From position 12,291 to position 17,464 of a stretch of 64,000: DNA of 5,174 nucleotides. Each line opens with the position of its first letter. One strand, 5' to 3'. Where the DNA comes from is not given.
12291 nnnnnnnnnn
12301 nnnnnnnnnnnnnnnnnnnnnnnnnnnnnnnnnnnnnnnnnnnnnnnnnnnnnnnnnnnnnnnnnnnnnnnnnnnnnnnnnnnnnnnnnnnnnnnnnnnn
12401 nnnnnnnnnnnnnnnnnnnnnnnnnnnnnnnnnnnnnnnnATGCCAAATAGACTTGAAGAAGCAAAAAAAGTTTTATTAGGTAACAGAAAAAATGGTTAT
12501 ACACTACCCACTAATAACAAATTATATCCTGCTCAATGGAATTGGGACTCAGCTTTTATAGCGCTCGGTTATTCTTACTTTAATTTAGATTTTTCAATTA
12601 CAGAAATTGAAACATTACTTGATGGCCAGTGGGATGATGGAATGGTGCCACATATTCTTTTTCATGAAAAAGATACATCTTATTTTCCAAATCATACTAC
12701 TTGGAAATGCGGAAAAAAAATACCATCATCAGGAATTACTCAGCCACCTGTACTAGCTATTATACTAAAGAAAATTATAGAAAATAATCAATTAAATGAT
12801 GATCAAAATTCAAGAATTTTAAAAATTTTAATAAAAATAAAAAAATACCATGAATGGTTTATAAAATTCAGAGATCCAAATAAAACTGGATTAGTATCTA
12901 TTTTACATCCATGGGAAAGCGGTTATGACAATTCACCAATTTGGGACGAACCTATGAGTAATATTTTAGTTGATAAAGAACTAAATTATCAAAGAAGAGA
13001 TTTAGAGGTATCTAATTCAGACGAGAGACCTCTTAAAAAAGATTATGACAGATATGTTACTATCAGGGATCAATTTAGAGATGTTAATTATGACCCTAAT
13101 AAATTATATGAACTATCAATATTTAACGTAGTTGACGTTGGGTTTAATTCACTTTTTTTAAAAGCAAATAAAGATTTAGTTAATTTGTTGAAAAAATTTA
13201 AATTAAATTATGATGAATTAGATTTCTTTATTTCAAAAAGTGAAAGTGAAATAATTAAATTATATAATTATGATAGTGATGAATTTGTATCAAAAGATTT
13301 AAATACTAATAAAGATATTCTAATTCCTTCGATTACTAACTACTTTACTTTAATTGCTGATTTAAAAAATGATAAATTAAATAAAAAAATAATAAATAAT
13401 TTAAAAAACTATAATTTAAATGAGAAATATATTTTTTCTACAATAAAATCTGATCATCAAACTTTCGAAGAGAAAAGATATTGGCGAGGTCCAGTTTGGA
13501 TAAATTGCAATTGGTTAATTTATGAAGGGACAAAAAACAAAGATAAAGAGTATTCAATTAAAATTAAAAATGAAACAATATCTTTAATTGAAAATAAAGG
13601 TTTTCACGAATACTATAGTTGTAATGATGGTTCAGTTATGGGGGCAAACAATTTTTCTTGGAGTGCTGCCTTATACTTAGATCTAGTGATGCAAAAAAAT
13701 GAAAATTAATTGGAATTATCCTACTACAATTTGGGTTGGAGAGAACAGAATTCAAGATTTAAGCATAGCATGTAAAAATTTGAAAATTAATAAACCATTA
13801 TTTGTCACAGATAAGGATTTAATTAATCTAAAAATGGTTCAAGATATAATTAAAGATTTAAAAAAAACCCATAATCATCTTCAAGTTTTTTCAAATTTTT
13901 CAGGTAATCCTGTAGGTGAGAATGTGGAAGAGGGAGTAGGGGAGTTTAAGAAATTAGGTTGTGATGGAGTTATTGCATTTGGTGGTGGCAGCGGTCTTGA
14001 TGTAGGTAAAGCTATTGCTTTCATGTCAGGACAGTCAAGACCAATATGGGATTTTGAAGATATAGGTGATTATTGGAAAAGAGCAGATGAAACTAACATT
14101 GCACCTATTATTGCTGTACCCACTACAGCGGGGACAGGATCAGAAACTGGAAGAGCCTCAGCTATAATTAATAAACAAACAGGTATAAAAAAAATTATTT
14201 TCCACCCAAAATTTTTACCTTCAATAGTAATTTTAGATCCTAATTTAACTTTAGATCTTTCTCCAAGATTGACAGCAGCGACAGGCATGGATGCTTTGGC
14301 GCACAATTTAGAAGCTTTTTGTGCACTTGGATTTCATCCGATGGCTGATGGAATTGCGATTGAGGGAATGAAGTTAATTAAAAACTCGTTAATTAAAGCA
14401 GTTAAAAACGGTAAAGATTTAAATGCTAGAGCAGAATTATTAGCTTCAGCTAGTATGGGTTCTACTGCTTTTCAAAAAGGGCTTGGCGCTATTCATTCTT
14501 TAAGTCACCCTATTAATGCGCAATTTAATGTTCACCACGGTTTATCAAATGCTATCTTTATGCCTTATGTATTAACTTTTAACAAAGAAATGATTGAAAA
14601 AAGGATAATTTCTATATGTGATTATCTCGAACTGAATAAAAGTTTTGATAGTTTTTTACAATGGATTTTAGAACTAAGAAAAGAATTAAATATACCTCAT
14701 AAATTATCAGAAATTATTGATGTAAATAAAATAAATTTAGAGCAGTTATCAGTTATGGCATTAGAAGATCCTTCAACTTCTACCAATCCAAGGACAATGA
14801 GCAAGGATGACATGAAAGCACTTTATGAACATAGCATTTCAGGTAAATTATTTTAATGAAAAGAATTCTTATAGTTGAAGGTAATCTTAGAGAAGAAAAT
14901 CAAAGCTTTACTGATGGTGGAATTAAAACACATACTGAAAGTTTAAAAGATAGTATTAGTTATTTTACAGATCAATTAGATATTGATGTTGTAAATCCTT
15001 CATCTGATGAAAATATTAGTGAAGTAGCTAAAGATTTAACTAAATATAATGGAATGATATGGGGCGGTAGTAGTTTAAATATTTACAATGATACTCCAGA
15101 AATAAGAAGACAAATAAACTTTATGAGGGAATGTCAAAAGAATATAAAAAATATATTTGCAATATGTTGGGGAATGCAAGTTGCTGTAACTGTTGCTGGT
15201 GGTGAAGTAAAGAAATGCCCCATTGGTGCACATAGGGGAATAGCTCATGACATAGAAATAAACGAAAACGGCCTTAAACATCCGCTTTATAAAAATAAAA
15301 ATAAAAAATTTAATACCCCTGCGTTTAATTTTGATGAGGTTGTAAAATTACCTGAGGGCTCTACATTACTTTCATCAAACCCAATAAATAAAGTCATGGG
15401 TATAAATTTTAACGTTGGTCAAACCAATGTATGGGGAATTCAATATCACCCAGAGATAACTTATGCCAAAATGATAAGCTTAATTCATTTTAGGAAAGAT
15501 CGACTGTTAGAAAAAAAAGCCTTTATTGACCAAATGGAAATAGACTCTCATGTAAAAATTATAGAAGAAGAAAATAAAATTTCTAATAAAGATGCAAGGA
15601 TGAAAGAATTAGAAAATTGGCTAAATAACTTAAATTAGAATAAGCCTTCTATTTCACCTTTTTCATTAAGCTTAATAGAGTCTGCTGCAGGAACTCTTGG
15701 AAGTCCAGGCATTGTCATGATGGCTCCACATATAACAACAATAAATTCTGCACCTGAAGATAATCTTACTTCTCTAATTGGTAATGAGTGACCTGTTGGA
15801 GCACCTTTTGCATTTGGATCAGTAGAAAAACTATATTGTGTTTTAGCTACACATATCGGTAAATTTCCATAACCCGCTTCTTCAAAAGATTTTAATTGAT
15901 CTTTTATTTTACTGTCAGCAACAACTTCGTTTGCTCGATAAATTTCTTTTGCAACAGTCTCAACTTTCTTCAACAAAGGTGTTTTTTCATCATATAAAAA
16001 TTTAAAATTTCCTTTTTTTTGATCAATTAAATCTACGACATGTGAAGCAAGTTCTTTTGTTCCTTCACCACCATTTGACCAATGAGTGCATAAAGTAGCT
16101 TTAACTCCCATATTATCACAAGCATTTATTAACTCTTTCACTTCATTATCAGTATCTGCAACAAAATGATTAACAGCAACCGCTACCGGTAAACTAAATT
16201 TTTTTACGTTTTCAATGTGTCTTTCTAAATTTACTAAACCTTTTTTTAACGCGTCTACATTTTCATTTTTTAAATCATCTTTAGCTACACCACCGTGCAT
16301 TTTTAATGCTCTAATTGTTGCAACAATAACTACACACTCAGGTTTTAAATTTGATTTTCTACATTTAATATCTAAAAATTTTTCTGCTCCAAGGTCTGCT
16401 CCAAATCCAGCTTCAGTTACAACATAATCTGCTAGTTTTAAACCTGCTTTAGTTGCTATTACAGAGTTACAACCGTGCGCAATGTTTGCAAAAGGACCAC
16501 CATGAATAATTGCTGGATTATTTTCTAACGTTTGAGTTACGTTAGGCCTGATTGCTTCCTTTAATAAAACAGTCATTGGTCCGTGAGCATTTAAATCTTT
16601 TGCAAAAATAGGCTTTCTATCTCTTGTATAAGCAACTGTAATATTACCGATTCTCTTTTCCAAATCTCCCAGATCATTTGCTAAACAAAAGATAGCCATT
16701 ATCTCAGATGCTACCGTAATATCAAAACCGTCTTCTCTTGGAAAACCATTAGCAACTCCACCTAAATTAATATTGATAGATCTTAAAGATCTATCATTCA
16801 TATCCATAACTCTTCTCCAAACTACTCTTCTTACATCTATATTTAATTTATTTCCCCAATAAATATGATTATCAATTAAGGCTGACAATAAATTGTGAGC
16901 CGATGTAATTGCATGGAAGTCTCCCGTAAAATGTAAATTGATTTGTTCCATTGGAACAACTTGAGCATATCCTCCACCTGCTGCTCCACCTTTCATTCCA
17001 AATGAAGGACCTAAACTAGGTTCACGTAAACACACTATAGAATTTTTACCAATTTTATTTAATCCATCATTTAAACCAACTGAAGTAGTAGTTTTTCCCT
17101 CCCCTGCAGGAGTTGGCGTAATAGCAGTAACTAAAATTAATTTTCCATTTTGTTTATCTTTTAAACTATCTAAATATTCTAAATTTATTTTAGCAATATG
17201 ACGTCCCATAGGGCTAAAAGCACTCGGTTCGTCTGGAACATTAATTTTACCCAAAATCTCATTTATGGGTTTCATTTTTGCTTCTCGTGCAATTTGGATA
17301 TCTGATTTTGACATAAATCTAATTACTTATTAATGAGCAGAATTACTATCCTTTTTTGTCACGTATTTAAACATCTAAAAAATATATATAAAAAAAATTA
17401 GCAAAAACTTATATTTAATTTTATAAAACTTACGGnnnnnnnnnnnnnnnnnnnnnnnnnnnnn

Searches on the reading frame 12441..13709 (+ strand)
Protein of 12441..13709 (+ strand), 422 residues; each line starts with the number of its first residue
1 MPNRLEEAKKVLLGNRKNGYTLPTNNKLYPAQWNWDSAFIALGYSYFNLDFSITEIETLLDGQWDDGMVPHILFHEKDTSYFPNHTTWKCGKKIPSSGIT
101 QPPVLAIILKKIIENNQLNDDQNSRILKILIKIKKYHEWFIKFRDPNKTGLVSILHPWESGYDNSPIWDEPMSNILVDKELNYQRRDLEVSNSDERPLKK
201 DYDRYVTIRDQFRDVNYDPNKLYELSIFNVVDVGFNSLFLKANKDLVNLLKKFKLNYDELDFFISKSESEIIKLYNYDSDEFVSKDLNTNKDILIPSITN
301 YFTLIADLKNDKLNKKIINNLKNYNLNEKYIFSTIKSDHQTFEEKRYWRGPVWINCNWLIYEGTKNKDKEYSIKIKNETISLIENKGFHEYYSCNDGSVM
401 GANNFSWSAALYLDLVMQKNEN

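Call 15: search_protein_families(library=pfam, proteins=[window:12441-13709:+], max_evalue=0.00001)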
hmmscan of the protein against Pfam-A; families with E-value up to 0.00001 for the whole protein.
window:12441-13709:+ (422 aa): 2 families
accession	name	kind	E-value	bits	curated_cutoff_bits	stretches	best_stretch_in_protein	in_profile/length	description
PF22422.2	MGH1-like_GH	-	3e-80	270.9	27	1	29-408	1-356/356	Mannosylglycerate hydrolase MGH1-like glycoside hydrolase domain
PF03200.22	Glyco_hydro_63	-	3.4e-08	33.2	22.4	0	16-142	76-204/492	Glycosyl hydrolase family 63 C-terminal domain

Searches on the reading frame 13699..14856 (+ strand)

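Call 15: search_protein_families(library=pfam, proteins=[window:13699-14856:+], max_evalue=0.00001)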
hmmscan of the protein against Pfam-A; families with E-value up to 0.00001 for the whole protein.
window:13699-14856:+ (385 aa): 3 families
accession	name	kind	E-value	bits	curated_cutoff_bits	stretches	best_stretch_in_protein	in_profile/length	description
PF00465.25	Fe-ADH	-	1.4e-45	155.4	31.3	1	8-181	1-168/168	Iron-containing alcohol dehydrogenase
PF25137.1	ADH_Fe_C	-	2.1e-40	138.9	27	1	192-379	1-193/194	Fe-containing alcohol dehydrogenase family, C-terminal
PF13685.12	Fe-ADH_2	-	2.3e-10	41.1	28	1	13-111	2-98/149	Iron-containing alcohol dehydrogenase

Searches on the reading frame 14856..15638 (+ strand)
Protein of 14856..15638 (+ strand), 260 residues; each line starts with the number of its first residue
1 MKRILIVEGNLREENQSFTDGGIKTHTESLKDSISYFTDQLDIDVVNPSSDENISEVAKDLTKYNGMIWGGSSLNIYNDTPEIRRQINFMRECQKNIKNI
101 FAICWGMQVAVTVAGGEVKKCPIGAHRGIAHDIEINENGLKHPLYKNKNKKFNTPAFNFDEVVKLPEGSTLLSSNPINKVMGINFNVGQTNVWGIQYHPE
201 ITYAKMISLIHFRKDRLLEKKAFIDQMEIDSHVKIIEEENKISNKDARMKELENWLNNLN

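Call 16: search_protein_families(library=pfam, proteins=[window:14856-15638:+], max_evalue=0.00001)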
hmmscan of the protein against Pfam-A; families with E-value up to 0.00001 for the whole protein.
window:14856-15638:+ (260 aa): 2 families
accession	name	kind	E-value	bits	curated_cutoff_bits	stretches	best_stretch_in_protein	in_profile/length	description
PF00117.34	GATase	-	1.7e-14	54.3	22.8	1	41-203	22-175/190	Glutamine amidotransferase class-I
PF07722.19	Peptidase_C26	-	6.6e-06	26.5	20.5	0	86-200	94-219/219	Peptidase C26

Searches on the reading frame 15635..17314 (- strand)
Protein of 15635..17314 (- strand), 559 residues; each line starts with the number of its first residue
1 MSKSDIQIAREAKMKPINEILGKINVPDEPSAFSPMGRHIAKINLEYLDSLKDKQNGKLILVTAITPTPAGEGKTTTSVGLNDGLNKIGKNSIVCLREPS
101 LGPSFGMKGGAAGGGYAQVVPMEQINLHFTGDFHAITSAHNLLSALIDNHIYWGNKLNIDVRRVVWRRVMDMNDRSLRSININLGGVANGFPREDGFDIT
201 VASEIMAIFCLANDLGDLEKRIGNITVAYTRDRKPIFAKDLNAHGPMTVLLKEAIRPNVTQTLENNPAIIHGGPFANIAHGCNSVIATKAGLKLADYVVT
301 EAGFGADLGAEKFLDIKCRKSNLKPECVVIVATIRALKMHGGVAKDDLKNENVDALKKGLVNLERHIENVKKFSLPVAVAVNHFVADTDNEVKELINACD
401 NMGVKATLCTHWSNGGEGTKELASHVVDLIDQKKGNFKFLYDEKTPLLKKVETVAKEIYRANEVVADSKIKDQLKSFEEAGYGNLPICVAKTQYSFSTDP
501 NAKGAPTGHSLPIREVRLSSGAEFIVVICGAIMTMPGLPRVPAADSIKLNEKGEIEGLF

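Call 16: search_protein_families(library=pfam, proteins=[window:15635-17314:-], max_evalue=0.00001)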
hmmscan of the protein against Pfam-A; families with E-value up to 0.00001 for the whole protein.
window:15635-17314:- (559 aa): 1 family
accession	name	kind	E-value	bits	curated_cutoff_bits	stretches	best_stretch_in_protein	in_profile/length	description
PF01268.25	FTHFS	-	1.2e-267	889.1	27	1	3-559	1-556/556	Formate--tetrahydrofolate ligase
